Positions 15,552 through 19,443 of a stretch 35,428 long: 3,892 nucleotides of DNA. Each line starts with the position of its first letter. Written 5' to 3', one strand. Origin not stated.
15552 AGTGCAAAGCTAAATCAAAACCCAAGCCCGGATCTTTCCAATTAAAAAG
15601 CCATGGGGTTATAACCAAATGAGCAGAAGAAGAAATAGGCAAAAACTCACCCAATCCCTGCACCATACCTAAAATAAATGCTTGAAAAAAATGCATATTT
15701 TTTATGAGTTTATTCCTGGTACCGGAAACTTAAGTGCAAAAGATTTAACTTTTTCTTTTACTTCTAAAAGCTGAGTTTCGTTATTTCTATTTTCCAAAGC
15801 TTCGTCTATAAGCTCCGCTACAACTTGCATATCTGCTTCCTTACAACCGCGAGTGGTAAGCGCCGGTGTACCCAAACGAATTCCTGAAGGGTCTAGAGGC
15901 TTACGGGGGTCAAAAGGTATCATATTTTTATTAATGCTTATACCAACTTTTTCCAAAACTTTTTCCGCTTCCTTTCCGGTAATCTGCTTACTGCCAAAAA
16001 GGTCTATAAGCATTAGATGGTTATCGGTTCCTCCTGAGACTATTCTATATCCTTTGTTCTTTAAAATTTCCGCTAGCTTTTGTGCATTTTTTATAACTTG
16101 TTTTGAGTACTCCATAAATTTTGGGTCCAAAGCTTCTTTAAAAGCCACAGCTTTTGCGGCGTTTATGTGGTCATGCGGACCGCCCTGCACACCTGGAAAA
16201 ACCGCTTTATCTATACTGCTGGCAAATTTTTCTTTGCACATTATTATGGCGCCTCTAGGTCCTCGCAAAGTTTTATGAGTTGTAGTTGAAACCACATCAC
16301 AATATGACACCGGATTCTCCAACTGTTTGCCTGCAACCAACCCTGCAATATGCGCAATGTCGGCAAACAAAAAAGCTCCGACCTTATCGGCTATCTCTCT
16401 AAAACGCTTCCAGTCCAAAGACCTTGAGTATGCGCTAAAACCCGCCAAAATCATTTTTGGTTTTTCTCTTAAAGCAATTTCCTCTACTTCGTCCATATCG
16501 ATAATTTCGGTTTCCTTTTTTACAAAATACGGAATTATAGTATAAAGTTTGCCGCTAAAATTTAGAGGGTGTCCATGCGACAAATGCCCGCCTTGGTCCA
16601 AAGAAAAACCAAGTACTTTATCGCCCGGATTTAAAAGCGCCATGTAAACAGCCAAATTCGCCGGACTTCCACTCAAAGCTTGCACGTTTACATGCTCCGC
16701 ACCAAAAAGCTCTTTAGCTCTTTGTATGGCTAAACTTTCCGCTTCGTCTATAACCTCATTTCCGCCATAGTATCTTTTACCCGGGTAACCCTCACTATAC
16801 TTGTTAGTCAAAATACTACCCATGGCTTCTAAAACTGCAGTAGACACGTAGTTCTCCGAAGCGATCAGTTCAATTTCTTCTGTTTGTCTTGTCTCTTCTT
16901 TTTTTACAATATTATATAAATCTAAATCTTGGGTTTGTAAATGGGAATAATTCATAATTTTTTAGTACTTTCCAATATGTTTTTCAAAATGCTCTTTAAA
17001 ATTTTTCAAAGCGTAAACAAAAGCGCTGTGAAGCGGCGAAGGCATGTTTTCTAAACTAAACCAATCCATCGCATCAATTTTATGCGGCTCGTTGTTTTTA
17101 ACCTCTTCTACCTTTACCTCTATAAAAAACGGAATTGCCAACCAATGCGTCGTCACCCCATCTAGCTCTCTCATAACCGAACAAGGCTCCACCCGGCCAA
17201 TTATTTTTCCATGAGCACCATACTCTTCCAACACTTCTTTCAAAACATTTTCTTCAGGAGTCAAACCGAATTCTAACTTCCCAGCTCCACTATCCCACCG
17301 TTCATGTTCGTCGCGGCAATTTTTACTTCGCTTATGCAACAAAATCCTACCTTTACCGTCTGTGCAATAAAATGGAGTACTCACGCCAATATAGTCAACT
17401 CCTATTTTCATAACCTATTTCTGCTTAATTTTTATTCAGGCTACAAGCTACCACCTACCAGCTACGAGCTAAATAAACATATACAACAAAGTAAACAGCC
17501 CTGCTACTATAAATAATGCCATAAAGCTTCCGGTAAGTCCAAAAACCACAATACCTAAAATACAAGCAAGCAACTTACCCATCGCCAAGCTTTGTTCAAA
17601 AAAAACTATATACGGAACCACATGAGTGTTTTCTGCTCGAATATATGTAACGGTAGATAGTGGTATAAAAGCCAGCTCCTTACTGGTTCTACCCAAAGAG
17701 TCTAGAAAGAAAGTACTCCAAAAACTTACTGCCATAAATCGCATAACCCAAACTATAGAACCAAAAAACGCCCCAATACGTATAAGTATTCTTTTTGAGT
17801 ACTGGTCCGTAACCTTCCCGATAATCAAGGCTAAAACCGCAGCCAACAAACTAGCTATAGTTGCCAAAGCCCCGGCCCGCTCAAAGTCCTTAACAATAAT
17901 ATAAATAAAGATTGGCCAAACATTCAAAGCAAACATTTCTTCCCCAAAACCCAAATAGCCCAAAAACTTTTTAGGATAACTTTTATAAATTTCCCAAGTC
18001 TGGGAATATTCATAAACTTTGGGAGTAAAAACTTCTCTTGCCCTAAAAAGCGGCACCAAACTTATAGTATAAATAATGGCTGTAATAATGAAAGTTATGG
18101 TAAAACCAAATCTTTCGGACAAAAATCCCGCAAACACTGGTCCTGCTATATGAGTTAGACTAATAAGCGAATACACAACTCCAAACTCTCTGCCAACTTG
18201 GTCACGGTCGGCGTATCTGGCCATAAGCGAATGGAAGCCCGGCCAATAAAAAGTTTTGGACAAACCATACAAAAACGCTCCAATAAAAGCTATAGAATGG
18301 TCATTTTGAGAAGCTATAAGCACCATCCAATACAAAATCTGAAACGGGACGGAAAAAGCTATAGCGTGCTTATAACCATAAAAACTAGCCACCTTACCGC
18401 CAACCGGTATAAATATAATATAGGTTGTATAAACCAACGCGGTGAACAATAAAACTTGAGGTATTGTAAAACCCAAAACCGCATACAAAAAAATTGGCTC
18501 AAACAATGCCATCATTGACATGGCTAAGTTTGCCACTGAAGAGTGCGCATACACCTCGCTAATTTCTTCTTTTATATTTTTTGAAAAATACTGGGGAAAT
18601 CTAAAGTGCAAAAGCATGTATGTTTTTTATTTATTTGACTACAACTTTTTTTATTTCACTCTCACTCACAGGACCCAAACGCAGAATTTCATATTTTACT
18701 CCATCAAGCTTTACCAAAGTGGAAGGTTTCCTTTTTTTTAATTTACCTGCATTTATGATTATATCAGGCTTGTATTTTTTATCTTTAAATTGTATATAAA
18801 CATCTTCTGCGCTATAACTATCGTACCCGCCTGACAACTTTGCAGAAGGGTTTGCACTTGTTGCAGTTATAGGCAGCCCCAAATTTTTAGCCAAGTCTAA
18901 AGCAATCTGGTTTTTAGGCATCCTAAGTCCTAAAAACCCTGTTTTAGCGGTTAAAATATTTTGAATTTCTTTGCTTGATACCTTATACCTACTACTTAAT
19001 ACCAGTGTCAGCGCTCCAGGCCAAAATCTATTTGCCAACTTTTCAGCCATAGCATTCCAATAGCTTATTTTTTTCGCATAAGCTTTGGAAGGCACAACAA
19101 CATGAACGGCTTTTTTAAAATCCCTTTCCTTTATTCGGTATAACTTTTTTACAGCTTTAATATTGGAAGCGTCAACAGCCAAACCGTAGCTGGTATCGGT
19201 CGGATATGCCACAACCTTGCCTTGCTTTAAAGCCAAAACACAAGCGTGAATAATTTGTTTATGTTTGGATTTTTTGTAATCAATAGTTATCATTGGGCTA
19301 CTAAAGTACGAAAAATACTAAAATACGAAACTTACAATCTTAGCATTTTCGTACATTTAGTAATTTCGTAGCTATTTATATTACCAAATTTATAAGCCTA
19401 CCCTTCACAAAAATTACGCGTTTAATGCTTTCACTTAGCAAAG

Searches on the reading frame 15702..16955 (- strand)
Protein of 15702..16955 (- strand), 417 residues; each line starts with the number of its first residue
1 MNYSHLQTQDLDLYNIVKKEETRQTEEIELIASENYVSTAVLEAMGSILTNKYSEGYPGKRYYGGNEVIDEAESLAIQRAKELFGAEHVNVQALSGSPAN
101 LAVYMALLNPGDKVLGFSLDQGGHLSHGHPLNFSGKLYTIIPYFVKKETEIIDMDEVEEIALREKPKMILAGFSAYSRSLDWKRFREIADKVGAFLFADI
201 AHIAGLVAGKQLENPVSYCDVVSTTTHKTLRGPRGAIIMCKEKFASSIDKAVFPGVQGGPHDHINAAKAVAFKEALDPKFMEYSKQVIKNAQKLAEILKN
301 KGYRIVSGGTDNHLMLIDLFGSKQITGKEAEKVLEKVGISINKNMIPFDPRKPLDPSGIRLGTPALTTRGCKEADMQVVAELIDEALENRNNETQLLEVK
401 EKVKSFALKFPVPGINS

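Call 7: search_protein_families(library=pfam, proteins=[window:15702-16955:-])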
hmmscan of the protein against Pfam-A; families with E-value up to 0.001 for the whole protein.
window:15702-16955:- (417 aa): 3 families
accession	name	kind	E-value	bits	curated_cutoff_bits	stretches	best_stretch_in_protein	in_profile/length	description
PF00464.25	SHMT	-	5.2e-168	559.2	27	1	6-383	1-399/399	Serine hydroxymethyltransferase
PF00155.27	Aminotran_1_2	-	6.4e-08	32.6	19.7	1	63-369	38-352/361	Aminotransferase class I and II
PF01212.27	Beta_elim_lyase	-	3.3e-06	27.1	27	1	78-342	39-273/288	Beta-eliminating lyase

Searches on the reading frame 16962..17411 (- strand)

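Call 70: search_protein_families(library=pfam, proteins=[window:16962-17411:-])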
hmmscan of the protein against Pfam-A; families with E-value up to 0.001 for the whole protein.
window:16962-17411:- (149 aa): 1 family
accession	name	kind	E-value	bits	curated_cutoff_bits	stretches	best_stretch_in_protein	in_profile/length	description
PF00293.34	NUDIX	-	2.8e-13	50.5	21.1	1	15-126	9-122/134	NUDIX domain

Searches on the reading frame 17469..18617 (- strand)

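Call 70: search_protein_families(library=pfam, proteins=[window:17469-18617:-])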
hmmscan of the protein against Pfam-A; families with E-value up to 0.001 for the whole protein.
window:17469-18617:- (382 aa): 1 family
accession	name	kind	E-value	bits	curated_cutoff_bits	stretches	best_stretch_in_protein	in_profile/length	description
PF07690.21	MFS_1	-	3.3e-19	69.5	33.4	1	29-199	8-180/347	Major Facilitator Superfamily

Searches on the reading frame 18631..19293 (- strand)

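Call 70: search_protein_families(library=pfam, proteins=[window:18631-19293:-])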
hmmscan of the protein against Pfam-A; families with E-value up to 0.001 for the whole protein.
window:18631-19293:- (220 aa): 1 family
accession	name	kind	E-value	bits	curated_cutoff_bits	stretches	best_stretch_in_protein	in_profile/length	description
PF01300.24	Sua5_yciO_yrdC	-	2.3e-44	151.4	25.1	1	21-207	2-178/178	Telomere recombination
